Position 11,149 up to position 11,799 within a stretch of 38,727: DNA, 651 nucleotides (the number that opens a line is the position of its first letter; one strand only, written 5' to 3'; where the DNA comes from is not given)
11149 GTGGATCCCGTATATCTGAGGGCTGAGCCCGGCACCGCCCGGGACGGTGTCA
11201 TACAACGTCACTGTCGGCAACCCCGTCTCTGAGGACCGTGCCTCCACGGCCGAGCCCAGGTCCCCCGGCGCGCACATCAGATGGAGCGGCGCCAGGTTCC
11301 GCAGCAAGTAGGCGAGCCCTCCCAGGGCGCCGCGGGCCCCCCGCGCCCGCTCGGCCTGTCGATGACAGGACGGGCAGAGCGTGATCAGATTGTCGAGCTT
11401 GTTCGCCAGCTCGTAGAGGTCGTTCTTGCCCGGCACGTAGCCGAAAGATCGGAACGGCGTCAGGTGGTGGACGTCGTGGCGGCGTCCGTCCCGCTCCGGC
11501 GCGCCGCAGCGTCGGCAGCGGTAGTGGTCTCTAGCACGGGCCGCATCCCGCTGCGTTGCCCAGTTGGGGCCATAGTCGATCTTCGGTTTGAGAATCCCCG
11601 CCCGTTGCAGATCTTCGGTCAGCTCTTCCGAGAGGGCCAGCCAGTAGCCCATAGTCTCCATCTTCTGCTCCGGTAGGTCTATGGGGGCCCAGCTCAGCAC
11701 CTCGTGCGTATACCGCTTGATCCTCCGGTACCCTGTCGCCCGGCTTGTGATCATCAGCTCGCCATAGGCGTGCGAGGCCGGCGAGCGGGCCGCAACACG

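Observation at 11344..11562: HNH-like nuclease module inserted into an MrfA-type DExH/DUF1998 helicase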

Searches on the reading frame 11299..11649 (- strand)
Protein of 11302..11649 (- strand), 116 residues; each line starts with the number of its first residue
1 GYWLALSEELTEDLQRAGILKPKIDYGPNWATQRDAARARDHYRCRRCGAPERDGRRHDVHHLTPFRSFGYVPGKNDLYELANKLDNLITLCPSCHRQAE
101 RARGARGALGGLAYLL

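Call 3: search_protein_families(library=pfam, proteins=[window:11299-11604:-], max_evalue=1)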
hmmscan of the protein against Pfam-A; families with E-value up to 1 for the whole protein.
window:11299-11604:- (102 aa): 7 families
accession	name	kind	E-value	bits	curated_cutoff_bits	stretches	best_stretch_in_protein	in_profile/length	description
PF01844.29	HNH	-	1.7e-10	41.3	21.4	1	30-84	1-44/47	HNH endonuclease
PF13391.12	HNH_2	-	0.0037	17.5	21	1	30-83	1-57/66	HNH endonuclease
PF09723.15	Zn_ribbon_8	-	0.0074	16.7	34.4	0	72-86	25-39/41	Zinc ribbon domain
PF02591.20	Zn_ribbon_9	-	0.038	14.5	29.1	1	62-82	13-31/33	C4-type zinc ribbon domain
PF17283.8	Zn_ribbon_SprT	-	0.075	13.5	28.1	1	23-34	24-31/38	SprT-like zinc ribbon domain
PF23783.1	Zn_ribbon_TiaS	-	0.12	12.6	27.3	1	28-38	20-30/41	TiaS C-terminal zinc ribbon domain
PF18073.7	Zn_ribbon_LapB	-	0.47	10.6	25.7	0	28-35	1-8/28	Rubredoxin metal binding domain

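Call 16: find_homologous_proteins(query=window:11302-11649:-, max_evalue=0.001)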
Query window:11302-11649:- (116 aa): 21 proteins with E <= 0.001 among 373 candidates.
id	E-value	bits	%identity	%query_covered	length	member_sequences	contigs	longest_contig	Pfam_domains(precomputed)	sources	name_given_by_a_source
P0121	6.6e-50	186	86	80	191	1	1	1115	PF09369.16,PF01844.30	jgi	jgi:DEAD/DEAH box helicase domain-containing protein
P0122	5.4e-35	138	58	97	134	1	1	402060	PF13391.13,PF01844.30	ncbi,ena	-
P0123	3.2e-33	132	64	79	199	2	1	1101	PF09369.16,PF01844.30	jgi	-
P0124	4.4e-29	119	56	89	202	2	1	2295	PF13391.13,PF09369.16,PF01844.30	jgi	jgi:DEAD/DEAH box helicase domain-containing protein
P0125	5.7e-25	106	65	65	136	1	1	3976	-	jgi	-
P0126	1.3e-24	105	86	49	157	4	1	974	PF09369.16,PF01844.30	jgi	jgi:DEAD/DEAH box helicase domain-containing protein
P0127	5.6e-24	103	89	47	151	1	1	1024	PF09369.16,PF01844.30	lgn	-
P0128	2.4e-23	101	47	98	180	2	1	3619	-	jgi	jgi:DEAD/DEAH box helicase domain-containing protein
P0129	5.3e-23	99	64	65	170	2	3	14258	-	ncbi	-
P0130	2.2e-22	97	53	91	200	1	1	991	PF09369.16,PF01844.30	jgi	jgi:DEAD/DEAH box helicase domain-containing protein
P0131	4.0e-22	97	53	72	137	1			-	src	-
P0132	5.2e-22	96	63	65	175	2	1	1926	PF01844.30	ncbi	-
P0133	2.1e-18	85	67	57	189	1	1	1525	PF13391.13,PF09369.16,PF01844.30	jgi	jgi:DEAD/DEAH box helicase domain-containing protein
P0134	3.8e-18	84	70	49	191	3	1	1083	PF13391.13,PF09369.16,PF01844.30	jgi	jgi:DEAD/DEAH box helicase domain-containing protein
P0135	9.9e-18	82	68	49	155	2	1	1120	PF09369.16,PF01844.30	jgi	jgi:DEAD/DEAH box helicase domain-containing protein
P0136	3.6e-16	77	51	79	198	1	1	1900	PF09369.16,PF01844.30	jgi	-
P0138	1.2e-13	69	52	66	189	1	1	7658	PF09369.16,PF01844.30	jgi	jgi:DEAD/DEAH box helicase domain-containing protein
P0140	5.3e-9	54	44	66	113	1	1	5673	PF13391.13,PF01844.30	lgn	-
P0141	6.7e-7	47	43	66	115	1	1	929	PF01844.30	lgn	-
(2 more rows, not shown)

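Call 25: search_protein_representatives(protein=window:11302-11649:-)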
Query: 116 residues. Proteins with E-value up to 0.001 (for the whole library): 4015; up to 1e-10: 860; up to 1e-30: 13. The best 150 are listed.
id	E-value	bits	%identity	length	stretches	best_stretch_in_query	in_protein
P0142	2.8e-46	173.0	69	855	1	1-116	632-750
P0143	7.2e-38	145.8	62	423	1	1-110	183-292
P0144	5.4e-37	143.0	57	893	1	1-116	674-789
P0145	1.4e-36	141.6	57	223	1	1-115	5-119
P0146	1.4e-34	135.2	54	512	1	1-115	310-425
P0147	1.6e-34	134.9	57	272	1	1-116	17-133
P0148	5.7e-34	133.2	55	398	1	1-116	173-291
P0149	2.6e-33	131.1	54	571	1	2-115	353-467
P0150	4.0e-33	130.5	58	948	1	1-116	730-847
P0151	6.7e-33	129.7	54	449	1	2-115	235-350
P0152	1.5e-32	128.6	60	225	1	13-116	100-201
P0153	1.4e-31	125.5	54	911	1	2-116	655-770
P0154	3.9e-31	124.1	53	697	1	1-116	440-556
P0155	1.1e-30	122.6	57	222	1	20-115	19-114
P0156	2.4e-30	121.5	51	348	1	3-115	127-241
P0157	4.5e-29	117.4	51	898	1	1-116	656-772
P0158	1.5e-27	112.5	49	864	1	3-115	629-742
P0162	1.5e-25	106.0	51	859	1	1-116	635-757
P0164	2.6e-25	105.2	60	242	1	26-103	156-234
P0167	6.9e-25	103.9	62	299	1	25-103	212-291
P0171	1.0e-24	103.3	51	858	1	1-116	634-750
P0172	1.1e-24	103.3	62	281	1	26-103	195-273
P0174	2.0e-24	102.4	61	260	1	26-104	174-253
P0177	4.1e-24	101.4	62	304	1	24-101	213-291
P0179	5.0e-24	101.1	61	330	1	24-102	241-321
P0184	7.2e-24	100.6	59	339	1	25-102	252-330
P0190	2.4e-23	98.9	64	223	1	26-101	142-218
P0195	3.0e-23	98.6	65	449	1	26-102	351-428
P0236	3.0e-21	92.1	50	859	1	2-116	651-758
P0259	1.8e-20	89.6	49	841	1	1-114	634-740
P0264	2.5e-20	89.1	50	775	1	3-115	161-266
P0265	2.7e-20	89.0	50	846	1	2-114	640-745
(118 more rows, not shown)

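Call 38: search_protein_families(library=pfam, alignment_id=A2, max_evalue=0.001)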
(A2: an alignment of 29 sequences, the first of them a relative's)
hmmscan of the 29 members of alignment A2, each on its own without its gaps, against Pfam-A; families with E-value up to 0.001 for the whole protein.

A. member 1, P0164 (242 aa): 2 families
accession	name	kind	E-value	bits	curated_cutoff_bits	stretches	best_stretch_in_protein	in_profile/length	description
PF01844.29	HNH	-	3.8e-06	27.4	21.4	1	175-231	1-45/47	HNH endonuclease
PF13391.12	HNH_2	-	0.00062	20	21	1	175-237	1-65/66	HNH endonuclease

B. families by the number of members that match (of 29 scanned): 12 families
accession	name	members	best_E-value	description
PF01844.29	HNH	27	8.6e-09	HNH endonuclease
PF13391.12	HNH_2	17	1e-07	HNH endonuclease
PF09369.15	MZB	4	5.7e-19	MrfA Zn-binding domain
PF06467.20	zf-FCS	4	2.3e-09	MYM-type Zinc finger with FCS sequence motif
PF00271.37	Helicase_C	3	5.1e-11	Helicase conserved C-terminal domain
PF22982.3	WHD_HRQ1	3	6.3e-09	ATP-dependent helicase HRQ1, winged helix domain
PF24461.1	DUF7576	2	4.7e-06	Family of unknown function (DUF7576)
PF13482.12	RNase_H_2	1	5.6e-35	RNase_H superfamily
PF01197.23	Ribosomal_L31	1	2.6e-06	Ribosomal protein L31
PF09723.15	Zn_ribbon_8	1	6.3e-05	Zinc ribbon domain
PF25206.1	DUF7836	1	7.2e-05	Domain of unknown function (DUF7836)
PF10108.15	DNA_pol_B_exo2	1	0.00019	Predicted 3'-5' exonuclease related to the exonuclease domain of PolB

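Call 40: list_cluster_members(proteins=[P0144, P0150, P0153, P0157, P0158, P0162, P0171, P0236, P0259, P0265])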
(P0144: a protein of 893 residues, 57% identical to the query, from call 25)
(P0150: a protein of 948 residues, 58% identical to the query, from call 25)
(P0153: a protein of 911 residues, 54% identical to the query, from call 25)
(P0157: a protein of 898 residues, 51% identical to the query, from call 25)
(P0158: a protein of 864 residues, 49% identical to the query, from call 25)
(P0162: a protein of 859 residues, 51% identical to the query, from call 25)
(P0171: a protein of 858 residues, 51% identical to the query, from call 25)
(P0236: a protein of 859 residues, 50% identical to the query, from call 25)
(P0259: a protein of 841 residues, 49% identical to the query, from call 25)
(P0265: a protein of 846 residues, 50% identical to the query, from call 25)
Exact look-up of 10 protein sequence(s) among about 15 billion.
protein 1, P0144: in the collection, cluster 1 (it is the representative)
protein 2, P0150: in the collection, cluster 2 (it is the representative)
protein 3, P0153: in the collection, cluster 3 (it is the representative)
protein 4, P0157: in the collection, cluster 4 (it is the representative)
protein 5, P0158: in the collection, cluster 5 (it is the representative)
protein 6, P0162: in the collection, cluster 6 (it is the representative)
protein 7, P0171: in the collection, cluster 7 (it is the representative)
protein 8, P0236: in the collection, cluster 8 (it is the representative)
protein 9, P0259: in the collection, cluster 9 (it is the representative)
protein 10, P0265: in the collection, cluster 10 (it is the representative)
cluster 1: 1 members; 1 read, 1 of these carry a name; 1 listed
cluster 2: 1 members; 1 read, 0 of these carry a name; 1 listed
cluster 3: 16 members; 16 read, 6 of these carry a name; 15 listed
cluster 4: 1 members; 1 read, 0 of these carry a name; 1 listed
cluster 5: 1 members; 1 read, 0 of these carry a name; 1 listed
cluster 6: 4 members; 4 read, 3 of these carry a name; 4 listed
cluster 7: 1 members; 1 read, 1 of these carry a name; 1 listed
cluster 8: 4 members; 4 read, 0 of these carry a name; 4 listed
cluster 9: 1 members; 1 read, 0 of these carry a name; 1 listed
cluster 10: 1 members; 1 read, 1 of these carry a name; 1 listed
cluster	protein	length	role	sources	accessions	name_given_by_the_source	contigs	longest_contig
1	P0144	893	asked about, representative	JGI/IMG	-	DEAD/DEAH box helicase domain-containing protein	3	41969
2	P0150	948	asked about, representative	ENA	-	-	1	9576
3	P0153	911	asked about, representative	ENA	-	-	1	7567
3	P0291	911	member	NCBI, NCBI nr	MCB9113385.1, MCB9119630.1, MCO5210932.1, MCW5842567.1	MAG: DEAD/DEAH box helicase [Caldilinea sp.] | DEAD/DEAH box helicase [Caldilineaceae bacterium]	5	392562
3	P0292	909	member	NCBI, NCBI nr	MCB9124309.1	MAG: DEAD/DEAH box helicase [Caldilineaceae bacterium] | DEAD/DEAH box helicase [Caldilineaceae bacterium]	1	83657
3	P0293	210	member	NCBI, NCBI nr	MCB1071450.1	MAG: hypothetical protein KDL31_13955, partial [Kiritimatiellae bacterium] | hypothetical protein [Kiritimatiellia bacterium]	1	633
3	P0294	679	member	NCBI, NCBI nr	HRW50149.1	MAG TPA: DEAD/DEAH box helicase, partial [Caldilinea sp.] | DEAD/DEAH box helicase [Caldilinea sp.]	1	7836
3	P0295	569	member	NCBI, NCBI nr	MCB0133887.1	MAG: DUF1998 domain-containing protein, partial [Caldilineaceae bacterium] | DUF1998 domain-containing protein [Caldilineaceae bacterium]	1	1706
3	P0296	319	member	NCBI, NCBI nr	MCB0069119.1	MAG: DUF1998 domain-containing protein, partial [Caldilineaceae bacterium] | DUF1998 domain-containing protein [Caldilineaceae bacterium]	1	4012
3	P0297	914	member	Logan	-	-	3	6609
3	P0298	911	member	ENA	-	-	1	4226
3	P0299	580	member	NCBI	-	-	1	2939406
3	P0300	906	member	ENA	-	-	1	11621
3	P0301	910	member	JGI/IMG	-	-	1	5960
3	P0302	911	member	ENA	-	-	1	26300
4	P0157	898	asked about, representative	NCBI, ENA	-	-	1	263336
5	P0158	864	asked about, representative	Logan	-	-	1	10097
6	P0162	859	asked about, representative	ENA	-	-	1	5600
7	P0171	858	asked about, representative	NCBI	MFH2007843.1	MAG: DEAD/DEAH box helicase [bacterium]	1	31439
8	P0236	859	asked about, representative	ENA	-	-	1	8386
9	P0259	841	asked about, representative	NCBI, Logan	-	-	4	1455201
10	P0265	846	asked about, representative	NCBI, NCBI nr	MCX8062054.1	MAG: DEAD/DEAH box helicase [Anaerolineales bacterium] | DEAD/DEAH box helicase [Anaerolineales bacterium]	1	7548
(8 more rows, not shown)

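Call 57: predict_structure(alignment_id=A5)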
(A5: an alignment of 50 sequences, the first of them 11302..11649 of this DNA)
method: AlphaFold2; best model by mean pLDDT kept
length: 116 residues; sequences in the alignment: 50
mean_pLDDT: 90.1   pTM: 0.73
mean pLDDT of the five models: 90.1, 88.5, 88.3, 87.2, 86.2
residues with pLDDT >= 90: 84; 70-90: 20; 50-70: 11; < 50: 1
segments of 3 or more residues with pLDDT < 50: none
pLDDT, mean of each block of 10 residues (from residue 1): 80 92 88 98 98 96 94 91 97 96 77 62
secondary structure, 60 per line:
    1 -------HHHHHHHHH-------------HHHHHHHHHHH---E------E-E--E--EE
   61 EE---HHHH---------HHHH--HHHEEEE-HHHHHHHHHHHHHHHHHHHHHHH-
elements in order: H8-16 H30-40 E59-62 H66-69 H79-82 E88-91 H93-115

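Call 59: fold_search(model_id=the predicted structure, library=pdb)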
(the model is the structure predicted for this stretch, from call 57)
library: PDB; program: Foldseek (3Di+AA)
matches with E <= 10: 56; with E <= 0.001: 0
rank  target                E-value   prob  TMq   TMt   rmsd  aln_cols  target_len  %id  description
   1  5h0m                  1.9e-03  1.00  0.48  0.59   7.8       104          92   23  Crystal structure of deep-sea thermophilic bacteriophage GVE2 HNH endonuclease with zinc ion (released 2017-03-08)
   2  6ghc_B                1.5e-02  1.00  0.46  0.20   3.7        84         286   25  Modification dependent EcoKMcrA restriction endonuclease (released 2018-08-08)
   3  9dih_A                1.5e-02  0.99  0.45  0.16   7.4        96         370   23  CBASS Pseudomonas syringae Cap5 tetramer with DNA duplex and 3'2'-c-diAMP cyclic dinucleotide ligand (released 2025-06-18)
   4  8yha_A                3.1e-02  0.99  0.40  0.15   4.3        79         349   23  Type I-EHNH Cascade-ssDNA complex (released 2024-07-31)
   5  8zlu_B                4.7e-02  0.99  0.44  0.15   5.2        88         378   23  Cryo-EM strcuture of Cas5-HNH Cascade,Conf1 (released 2024-12-04)
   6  8fmh_E                4.7e-02  0.97  0.46  0.16   7.4        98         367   22  Structure of CBASS Cap5 from Pseudomonas syringae as an activated tetramer with the cyclic dinucleotide 3'2'-c-dGAMP l (released 2024-02-07)
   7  8yb6_A                5.0e-02  0.98  0.40  0.15   5.4        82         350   22  Type I-EHNH Cascade complex (released 2024-07-31)
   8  8fmf_A                5.4e-02  0.97  0.47  0.17   7.1       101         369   24  Structure of CBASS Cap5 from Pseudomonas syringae as an activated tetramer with the cyclic dinucleotide 3'2'-c-diAMP l (released 2024-02-07)
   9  8zp7_B                5.7e-02  0.97  0.40  0.15   5.5        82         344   22  Cryo-EM structure of Cas5-HNH Cascade bound with sDNA, Conf1 (released 2024-12-04)
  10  8fmf_C                6.1e-02  0.97  0.47  0.17   5.3        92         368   21  Structure of CBASS Cap5 from Pseudomonas syringae as an activated tetramer with the cyclic dinucleotide 3'2'-c-diAMP l (released 2024-02-07)
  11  6sz9_C                7.5e-02  0.97  0.41  0.24   7.1        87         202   25  Type IV Coupling Complex (T4CC) from L. pneumophila. (released 2020-05-13)
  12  8fmh_C                7.5e-02  0.97  0.47  0.16   7.1        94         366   23  Structure of CBASS Cap5 from Pseudomonas syringae as an activated tetramer with the cyclic dinucleotide 3'2'-c-dGAMP l (released 2024-02-07)
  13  9dif_A                1.2e-01  0.90  0.47  0.16   6.9       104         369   20  CBASS Pseudomonas syringae Cap5 tetramer with DNA duplex and 3'2'-c-GAMP cyclic dinucleotide ligand (released 2025-06-18)
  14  9dih_B                1.5e-01  0.93  0.42  0.15   4.3        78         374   20  CBASS Pseudomonas syringae Cap5 tetramer with DNA duplex and 3'2'-c-diAMP cyclic dinucleotide ligand (released 2025-06-18)
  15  8fm1_K                1.5e-01  0.89  0.38  0.13   4.5        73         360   23  Structure of CBASS Cap5 from Pseudomonas syringae in the absence of a ligand (apo form dimer) (released 2024-02-07)
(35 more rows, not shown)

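Call 63: list_cluster_members(proteins=[P0164, P0167, P0172, P0174, P0177, P0179, P0184, P0195, P0190, P0264])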
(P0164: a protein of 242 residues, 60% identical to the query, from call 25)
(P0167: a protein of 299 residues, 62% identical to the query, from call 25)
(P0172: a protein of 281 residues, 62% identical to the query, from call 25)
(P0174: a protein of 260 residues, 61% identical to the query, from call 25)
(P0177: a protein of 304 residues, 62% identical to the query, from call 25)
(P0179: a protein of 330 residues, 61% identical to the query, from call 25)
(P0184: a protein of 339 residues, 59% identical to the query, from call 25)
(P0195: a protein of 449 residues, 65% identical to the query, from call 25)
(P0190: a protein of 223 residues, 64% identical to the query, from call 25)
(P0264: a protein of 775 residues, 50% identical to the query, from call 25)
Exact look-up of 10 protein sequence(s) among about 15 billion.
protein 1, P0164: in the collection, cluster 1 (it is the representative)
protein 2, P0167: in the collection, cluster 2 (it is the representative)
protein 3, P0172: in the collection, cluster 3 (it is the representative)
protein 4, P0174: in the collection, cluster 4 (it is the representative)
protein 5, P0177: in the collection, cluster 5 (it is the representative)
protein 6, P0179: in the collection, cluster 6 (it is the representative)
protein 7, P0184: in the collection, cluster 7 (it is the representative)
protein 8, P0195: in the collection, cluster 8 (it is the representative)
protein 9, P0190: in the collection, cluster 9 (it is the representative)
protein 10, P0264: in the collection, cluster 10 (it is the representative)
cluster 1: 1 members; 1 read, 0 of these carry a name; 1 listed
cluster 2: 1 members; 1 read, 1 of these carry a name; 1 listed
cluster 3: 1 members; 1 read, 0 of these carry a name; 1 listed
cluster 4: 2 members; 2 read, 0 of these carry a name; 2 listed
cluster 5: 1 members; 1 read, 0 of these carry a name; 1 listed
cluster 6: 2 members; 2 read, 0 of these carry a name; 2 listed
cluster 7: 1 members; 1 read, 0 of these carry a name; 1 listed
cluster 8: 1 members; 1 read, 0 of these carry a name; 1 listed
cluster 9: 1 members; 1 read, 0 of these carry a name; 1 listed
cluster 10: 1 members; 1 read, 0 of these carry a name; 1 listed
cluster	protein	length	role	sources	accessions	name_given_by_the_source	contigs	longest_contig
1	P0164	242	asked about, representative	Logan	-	-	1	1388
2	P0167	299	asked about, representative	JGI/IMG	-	5-methylcytosine-specific restriction endonuclease McrA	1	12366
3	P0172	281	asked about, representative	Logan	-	-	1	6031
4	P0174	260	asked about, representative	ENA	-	-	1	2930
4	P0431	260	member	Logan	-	-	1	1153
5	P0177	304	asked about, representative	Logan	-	-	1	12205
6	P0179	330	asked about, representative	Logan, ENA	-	-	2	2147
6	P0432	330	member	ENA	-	-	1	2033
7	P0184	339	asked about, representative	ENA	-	-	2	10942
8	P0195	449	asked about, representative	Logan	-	-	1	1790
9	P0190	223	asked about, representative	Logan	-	-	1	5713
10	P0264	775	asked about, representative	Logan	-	-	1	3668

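Call 64: find_encoding_contigs(protein=P0122, flank=5000, max_places=3)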
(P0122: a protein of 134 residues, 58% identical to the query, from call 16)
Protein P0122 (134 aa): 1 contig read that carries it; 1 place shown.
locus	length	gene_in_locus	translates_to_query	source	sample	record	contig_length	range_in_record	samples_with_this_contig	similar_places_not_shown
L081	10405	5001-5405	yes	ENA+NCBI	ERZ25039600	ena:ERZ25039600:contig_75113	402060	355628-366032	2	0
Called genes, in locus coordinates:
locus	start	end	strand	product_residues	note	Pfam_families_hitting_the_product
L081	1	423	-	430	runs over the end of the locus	PF00463:ICL, PF13714:PEP_mutase, PF00463:ICL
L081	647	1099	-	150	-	PF20659:MS_C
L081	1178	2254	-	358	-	PF20656:MS_N, PF01274:MS_TIM-barrel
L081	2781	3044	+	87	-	-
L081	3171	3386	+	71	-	-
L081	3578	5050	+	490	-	PF00270:DEAD (weak), PF00271:Helicase_C, PF22982:WHD_HRQ1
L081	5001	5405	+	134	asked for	PF13391:HNH_2 (faint), PF01844:HNH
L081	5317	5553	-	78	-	-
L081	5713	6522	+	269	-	PF12697:Abhydrolase_6, PF00561:Abhydrolase_1, PF12146:Hydrolase_4 (weak)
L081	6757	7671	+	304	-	PF00294:PfkB, PF08543:Phos_pyr_kin (weak)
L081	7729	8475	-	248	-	-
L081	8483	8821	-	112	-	PF01127:Sdh_cyt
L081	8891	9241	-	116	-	PF01127:Sdh_cyt, PF02300:Fumarate_red_C (weak)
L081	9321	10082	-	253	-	PF13085:Fer2_3, PF13183:Fer4_8, PF13237:Fer4_10, PF13534:Fer4_17 (weak)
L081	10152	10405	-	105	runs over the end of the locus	PF02910:Succ_DH_flav_C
